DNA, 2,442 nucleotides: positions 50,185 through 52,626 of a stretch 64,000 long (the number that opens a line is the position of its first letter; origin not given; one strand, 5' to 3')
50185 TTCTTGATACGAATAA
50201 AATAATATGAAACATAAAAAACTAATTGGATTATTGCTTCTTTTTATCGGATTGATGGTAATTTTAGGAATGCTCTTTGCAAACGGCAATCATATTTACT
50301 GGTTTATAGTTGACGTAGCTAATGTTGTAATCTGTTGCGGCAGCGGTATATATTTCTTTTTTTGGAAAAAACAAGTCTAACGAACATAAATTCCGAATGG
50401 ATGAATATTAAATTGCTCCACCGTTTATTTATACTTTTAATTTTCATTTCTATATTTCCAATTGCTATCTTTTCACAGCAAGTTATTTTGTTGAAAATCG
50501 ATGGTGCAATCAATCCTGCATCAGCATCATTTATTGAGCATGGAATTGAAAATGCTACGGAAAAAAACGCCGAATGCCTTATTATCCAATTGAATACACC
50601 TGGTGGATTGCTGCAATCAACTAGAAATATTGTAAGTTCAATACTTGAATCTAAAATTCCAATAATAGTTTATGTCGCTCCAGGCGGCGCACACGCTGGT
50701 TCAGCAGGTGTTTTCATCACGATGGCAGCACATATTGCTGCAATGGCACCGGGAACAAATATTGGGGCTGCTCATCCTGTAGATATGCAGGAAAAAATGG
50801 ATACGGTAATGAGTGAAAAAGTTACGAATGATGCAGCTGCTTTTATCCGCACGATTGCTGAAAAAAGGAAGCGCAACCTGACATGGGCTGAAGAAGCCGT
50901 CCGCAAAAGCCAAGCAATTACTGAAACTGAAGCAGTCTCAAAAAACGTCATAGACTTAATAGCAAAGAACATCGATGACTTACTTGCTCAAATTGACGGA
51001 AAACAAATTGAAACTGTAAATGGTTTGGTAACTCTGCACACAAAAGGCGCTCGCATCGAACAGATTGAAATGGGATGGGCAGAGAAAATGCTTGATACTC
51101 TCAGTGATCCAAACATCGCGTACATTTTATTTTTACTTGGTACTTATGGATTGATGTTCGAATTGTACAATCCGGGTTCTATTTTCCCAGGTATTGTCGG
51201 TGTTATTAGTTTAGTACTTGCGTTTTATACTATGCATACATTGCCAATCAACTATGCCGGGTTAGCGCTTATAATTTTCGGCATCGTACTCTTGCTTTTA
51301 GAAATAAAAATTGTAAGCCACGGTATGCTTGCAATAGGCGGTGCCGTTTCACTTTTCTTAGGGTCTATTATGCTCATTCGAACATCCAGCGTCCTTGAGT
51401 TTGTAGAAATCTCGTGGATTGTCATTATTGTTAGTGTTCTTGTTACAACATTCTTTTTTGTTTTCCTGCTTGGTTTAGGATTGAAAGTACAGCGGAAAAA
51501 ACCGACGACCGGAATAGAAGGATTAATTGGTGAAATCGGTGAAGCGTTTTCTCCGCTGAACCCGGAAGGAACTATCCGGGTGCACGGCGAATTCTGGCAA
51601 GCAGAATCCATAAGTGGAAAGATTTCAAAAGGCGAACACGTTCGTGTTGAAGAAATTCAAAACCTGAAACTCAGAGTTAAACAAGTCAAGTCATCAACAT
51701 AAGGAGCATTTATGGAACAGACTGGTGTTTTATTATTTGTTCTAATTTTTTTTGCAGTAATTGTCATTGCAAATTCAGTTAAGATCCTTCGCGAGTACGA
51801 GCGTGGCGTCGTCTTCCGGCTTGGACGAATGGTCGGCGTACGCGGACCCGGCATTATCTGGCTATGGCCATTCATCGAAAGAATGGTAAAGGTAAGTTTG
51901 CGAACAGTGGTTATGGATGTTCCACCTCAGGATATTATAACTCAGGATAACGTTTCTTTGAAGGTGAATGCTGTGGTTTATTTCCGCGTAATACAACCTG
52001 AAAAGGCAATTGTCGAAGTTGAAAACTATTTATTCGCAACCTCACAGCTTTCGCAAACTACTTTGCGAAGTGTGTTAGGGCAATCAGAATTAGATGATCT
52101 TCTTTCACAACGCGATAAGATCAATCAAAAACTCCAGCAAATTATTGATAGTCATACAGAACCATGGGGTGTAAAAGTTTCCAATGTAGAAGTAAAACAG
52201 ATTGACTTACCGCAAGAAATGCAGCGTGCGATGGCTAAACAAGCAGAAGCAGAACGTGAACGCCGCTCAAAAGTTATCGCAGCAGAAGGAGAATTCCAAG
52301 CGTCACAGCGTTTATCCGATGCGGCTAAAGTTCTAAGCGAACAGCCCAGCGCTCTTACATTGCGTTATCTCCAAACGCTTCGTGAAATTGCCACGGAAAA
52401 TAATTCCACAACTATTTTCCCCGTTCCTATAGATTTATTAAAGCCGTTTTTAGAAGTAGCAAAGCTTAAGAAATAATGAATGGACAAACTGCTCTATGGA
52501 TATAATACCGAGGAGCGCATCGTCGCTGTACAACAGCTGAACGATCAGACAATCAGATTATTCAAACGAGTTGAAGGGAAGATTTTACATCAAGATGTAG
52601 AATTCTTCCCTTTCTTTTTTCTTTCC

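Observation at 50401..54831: Catalytically degenerate family-B DNA polymerase (Pol II-like) encoded as the third gene of an nfeD-SPFH operon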

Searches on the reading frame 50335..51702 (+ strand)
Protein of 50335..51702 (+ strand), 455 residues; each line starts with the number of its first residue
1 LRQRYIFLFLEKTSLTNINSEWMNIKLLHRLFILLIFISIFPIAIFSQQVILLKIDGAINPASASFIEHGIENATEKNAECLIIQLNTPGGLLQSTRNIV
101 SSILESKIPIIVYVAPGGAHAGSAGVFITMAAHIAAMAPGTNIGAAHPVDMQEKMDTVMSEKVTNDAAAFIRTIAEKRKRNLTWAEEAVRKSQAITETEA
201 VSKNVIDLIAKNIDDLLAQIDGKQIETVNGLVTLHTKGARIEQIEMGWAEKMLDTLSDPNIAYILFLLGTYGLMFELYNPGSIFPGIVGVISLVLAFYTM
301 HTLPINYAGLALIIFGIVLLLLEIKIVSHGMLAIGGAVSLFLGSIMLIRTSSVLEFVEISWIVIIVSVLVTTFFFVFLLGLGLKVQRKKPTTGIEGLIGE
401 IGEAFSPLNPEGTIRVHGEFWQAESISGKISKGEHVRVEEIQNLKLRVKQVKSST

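Call 3: search_protein_families(library=pfam, proteins=[window:50335-51702:+], max_evalue=1)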
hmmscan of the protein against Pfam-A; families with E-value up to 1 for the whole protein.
window:50335-51702:+ (455 aa): 5 families
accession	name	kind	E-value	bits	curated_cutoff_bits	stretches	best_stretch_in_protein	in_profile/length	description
PF24961.1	NfeD_membrane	-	7.2e-26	91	26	1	260-378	1-117/119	NfeD integral membrane domain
PF25145.1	NfeD1b_N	-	1.7e-21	77.1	40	1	50-214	2-160/189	NfeD1b, N-terminal domain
PF01957.25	NfeD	-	1.2e-15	57.9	29.1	1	395-449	2-56/57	NfeD-like C-terminal, partner-binding domain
PF00574.28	CLP_protease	-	0.0089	16.4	20.2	1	75-211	42-180/182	Clp protease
PF01972.22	SDH_protease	-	0.12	11.8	31.3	1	82-153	96-162/286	ClpP-like SDH-type serine proteinase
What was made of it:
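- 50401..51702 (+): nfeD (NfeD1b type): ClpP-like membrane protease, membrane domain and C-terminal OB partner-binding domain. Pfam NfeD1b_N, NfeD_membrane and NfeD (call 3).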

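Call 4: search_protein_families(library=ncbifam, proteins=[window:50335-51702:+], max_evalue=1)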
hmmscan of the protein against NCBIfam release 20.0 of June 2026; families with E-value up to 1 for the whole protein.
window:50335-51702:+ (455 aa): 6 families
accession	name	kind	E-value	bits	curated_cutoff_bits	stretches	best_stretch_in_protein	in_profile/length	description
TIGR00706.1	SppA_dom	equivalog_domain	1.8e-07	31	155.45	1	52-145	4-97/208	signal peptide peptidase SppA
NF047768.1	Clp_like_SDH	equivalog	0.00042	19.9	250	1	82-214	81-197/260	SDH family Clp fold serine proteinase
NF045542.1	Clp_rel_HeadMat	equivalog_domain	0.011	15.7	120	1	71-143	23-95/165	head maturation protease, ClpP-related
NF011988.0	PRK15446.2-4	equivalog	0.016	14.3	369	1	141-241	149-248/389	alpha-D-ribose 1-methylphosphonate 5-triphosphate diphosphatase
NF005129.0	PRK06568.1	equivalog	0.11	12.5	252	1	149-228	38-109/164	F0F1 ATP synthase subunit B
NF033194.1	lipo_EMYY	hypoth_equivalog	0.19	10.9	100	1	151-216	156-221/292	EMYY motif lipoprotein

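Call 49: search_protein_families(library=padloc, proteins=[window:50401-51702:+], max_evalue=0.01)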
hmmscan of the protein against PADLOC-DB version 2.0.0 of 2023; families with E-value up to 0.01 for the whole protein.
window:50401-51702:+ (433 aa): 0 families

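Call 57: search_solved_structures(query=window:50401-51702:+, max_evalue=0.01, show_alignments=2)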
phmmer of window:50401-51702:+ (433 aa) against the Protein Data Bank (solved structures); distinct sequences matched with E-value up to 0.01: 5.
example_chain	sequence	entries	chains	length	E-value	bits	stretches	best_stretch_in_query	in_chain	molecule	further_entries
2deo_A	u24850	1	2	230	5e-37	130.8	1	28-236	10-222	441aa long hypothetical nfeD protein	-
6m4b_A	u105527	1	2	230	1.3e-36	129.4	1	28-236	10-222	Membrane-bound protease PH1510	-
3bpp_A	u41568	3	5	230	2.6e-36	128.5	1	28-236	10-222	1510-N membrane protease | 441aa long hypothetical nfeD protein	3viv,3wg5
3wwv_A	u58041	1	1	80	1e-10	44.2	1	367-427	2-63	Stomatin operon partner protein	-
2k5h_A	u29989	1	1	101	0.0015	20.6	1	369-430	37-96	Conserved protein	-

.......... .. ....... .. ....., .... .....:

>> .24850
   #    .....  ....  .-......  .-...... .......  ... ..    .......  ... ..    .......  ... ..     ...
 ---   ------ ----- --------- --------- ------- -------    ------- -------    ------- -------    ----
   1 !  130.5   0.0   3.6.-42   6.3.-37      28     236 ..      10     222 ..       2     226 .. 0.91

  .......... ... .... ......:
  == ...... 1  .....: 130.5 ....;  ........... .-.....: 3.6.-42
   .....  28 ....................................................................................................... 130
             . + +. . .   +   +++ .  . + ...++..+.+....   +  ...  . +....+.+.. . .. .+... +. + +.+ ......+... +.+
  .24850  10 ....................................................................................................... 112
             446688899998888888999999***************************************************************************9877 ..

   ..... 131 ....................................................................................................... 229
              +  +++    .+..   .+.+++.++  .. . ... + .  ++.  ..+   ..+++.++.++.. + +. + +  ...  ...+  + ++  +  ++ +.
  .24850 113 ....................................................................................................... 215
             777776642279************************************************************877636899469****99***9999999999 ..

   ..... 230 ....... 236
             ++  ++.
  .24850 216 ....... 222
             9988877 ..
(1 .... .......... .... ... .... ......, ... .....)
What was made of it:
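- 50401..51702 (+): PH1510 1510-N protease at E=5e-37, with both residues of the catalytic Ser-Lys dyad aligned (call 57).
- On NfeD-stomatin operon (upstream pair): PH1510 at E=5e-37 with Ser and Lys aligned, and STOPP OB domain at 1e-10 (call 57).
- The NfeD here is canonical, with an intact dyad (call 57).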

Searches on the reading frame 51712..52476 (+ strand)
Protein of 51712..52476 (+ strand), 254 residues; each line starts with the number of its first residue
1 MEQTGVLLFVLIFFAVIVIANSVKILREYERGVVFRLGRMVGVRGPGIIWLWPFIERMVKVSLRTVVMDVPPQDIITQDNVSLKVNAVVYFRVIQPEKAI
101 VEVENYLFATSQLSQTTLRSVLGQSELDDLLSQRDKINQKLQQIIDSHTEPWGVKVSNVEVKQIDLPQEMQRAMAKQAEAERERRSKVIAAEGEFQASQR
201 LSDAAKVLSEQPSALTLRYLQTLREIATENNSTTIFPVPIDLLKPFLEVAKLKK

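Call 3: search_protein_families(library=pfam, proteins=[window:51712-52476:+], max_evalue=1)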
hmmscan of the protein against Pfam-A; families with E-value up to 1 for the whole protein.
window:51712-52476:+ (254 aa): 4 families
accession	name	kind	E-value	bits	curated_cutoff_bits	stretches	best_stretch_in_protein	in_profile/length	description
PF01145.31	Band_7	-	2.2e-41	142.3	23.6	1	25-194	2-175/176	SPFH domain / Band 7 family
PF13421.11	Band_7_1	-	8.7e-06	25.9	24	1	112-179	139-208/211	SPFH domain-Band 7 family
PF12127.13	FloA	-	0.0016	18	34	1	57-210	115-273/314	Flotillin-like protein FloA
PF04155.23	Ground-like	-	0.015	16.4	35.4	1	138-199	6-54/73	Ground-like domain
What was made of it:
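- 51712..52476 (+): SPFH/stomatin-family (Band_7) gene. Pfam PF01145 at 2.2e-41 (call 3).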

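Call 4: search_protein_families(library=ncbifam, proteins=[window:51712-52476:+], max_evalue=1)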
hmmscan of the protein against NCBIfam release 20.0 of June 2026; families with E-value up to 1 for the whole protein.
window:51712-52476:+ (254 aa): 7 families
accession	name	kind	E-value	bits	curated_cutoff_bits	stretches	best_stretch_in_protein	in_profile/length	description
TIGR01933.1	hflK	equivalog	1.3e-22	80.5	159.4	1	24-195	2-174/261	FtsH protease activity modulator HflK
NF008181.0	PRK10930.1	equivalog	2.4e-17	62.9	660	1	14-192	88-269/419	FtsH protease activity modulator HflK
TIGR01932.1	hflC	equivalog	1.7e-13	50.1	134.4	2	7-133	5-142/318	protease modulator HflC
NF008259.0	PRK11029.1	equivalog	2e-09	36.9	427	2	8-94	5-98/334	protease modulator HflC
NF058507.1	FlotScfldFlot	equivalog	1.3e-05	24.5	700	1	43-197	54-216/477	flotillin lipid rafts scaffold protein FloT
NF010186.0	PRK13665.1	equivalog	0.0039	16.3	393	1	58-210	123-280/328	flotillin-like protein FloA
NF011951.0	PRK15422.1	equivalog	0.055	13.8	132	1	135-186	9-59/81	septal ring assembly protein ZapB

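Call 49: search_protein_families(library=padloc, proteins=[window:51712-52476:+], max_evalue=0.01)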
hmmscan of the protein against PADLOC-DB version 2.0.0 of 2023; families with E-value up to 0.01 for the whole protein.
window:51712-52476:+ (254 aa): 0 families
